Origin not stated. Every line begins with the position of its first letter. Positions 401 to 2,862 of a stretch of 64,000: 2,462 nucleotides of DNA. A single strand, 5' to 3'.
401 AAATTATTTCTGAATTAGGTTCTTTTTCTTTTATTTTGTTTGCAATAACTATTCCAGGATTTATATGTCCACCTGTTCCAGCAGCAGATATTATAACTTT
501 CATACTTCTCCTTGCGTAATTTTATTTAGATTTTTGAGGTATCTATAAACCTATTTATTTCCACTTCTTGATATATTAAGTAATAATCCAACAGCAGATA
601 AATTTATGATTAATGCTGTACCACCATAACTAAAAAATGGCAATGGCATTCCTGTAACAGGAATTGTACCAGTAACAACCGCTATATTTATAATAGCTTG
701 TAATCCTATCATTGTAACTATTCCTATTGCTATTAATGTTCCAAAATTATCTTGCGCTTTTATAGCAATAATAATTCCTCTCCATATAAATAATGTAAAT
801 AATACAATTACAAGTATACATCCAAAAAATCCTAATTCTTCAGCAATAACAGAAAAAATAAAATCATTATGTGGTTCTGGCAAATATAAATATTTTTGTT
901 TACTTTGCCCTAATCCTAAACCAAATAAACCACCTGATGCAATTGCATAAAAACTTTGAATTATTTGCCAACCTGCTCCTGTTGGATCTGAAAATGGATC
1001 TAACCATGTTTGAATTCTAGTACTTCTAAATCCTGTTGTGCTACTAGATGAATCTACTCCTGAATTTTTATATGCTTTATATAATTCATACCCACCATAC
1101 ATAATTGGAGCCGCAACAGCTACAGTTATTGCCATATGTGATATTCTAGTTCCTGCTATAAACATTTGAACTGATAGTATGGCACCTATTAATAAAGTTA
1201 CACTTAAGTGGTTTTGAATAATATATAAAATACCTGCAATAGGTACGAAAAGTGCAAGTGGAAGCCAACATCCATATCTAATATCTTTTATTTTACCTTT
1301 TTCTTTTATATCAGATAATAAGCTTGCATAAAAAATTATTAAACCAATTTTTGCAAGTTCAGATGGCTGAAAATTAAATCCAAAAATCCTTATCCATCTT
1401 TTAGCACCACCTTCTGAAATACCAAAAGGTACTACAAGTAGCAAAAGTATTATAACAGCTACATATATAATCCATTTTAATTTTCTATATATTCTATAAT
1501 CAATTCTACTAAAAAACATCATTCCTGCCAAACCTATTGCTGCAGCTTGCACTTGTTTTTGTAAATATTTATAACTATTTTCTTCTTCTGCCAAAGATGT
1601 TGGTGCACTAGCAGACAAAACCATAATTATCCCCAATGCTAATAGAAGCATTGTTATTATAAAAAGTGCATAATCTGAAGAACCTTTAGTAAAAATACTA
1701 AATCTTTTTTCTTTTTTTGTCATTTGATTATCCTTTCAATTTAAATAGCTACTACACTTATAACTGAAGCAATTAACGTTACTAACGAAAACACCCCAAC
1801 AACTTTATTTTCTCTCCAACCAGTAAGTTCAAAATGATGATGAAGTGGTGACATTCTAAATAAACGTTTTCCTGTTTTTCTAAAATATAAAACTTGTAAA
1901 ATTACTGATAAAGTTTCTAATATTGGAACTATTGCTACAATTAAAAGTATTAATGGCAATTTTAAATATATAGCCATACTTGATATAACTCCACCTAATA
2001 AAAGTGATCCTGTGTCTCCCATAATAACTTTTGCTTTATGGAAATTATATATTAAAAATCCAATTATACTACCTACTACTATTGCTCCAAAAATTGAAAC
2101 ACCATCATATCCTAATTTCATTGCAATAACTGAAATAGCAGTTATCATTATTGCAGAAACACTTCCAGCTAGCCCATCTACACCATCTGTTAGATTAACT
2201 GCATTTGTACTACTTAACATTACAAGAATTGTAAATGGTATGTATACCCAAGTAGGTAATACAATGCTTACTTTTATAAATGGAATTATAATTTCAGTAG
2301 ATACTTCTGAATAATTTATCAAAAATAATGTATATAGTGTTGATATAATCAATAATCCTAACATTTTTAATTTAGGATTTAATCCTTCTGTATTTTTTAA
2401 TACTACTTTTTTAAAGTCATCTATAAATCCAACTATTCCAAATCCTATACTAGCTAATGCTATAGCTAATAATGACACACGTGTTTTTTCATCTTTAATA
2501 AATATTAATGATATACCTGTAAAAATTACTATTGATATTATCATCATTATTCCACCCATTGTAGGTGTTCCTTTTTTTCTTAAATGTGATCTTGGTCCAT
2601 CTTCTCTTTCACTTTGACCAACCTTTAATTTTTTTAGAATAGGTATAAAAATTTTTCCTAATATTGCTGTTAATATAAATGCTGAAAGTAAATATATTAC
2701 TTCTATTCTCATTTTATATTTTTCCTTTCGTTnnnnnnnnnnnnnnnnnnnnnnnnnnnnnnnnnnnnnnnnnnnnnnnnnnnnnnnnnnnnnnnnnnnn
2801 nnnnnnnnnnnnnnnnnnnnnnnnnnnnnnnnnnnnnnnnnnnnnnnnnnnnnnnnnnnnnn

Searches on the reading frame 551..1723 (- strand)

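Call 73: search_protein_families(library=pfam, proteins=[window:551-1723:-], max_evalue=0.0001)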
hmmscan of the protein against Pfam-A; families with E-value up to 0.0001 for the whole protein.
window:551-1723:- (390 aa): 1 family
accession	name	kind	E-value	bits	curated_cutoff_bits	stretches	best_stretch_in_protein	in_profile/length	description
PF01098.24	FTSW_RODA_SPOVE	-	8.8e-106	354.3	26.4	1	20-387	3-353/356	Cell cycle protein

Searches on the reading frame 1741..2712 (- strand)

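Call 73: search_protein_families(library=pfam, proteins=[window:1741-2712:-], max_evalue=0.0001)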
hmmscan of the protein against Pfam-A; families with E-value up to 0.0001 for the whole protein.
window:1741-2712:- (323 aa): 1 family
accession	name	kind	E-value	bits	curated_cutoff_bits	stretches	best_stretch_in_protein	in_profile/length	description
PF00953.26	Glycos_transf_4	-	2.8e-33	115.6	27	1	82-250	2-159/160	Glycosyl transferase family 4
